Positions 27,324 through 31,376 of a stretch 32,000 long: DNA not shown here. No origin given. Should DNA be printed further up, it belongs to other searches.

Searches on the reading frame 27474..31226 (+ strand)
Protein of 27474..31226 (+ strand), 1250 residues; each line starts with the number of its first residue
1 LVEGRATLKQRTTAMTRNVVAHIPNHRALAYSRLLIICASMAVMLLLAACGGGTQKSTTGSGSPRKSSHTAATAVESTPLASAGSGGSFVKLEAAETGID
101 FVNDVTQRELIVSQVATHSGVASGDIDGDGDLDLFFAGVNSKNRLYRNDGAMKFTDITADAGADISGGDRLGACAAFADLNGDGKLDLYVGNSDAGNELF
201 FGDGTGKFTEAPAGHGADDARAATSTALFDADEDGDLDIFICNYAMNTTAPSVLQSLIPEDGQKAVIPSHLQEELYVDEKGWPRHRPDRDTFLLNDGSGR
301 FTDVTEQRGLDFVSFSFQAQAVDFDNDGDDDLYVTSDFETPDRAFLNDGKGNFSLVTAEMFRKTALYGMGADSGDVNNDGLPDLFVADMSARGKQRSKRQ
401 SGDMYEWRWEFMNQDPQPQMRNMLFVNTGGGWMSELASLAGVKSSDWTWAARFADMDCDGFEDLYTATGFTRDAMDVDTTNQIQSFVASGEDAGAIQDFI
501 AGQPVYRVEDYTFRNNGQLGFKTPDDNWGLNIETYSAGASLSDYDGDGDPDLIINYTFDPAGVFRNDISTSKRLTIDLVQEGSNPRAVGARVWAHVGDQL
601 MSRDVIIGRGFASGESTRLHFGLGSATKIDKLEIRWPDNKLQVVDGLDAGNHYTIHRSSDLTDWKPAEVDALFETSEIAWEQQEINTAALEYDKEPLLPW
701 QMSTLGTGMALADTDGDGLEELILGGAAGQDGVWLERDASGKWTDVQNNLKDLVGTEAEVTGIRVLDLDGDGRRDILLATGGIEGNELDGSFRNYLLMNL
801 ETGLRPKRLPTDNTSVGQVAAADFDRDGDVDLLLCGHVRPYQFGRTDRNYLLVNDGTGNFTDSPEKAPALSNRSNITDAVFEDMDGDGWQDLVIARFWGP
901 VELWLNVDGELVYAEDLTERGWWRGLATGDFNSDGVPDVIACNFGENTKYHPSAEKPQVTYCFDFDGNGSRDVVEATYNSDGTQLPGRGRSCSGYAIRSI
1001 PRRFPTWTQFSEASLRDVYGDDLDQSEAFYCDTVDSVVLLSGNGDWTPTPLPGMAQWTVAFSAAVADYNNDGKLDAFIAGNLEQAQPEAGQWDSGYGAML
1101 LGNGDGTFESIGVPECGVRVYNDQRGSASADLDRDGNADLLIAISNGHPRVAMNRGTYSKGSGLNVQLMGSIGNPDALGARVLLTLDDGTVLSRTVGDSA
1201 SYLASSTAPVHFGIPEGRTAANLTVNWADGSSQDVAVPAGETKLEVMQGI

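Call 26: search_protein_families(library=pfam, proteins=[window:27474-31226:+], max_evalue=0.001)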
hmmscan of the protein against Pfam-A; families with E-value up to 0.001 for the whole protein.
window:27474-31226:+ (1250 aa): 3 families
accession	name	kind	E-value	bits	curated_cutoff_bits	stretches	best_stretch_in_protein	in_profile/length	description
PF13517.12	FG-GAP_3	-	5.3e-77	254.8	26.9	9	125-190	1-61/61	FG-GAP-like repeat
PF01839.29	FG-GAP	-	1.2e-30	105.3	22.1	1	176-206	6-32/37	FG-GAP repeat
PF07593.17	UnbV_ASPIC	-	2.5e-30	104.6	23.4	2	587-653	1-67/68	ASPIC and UnbV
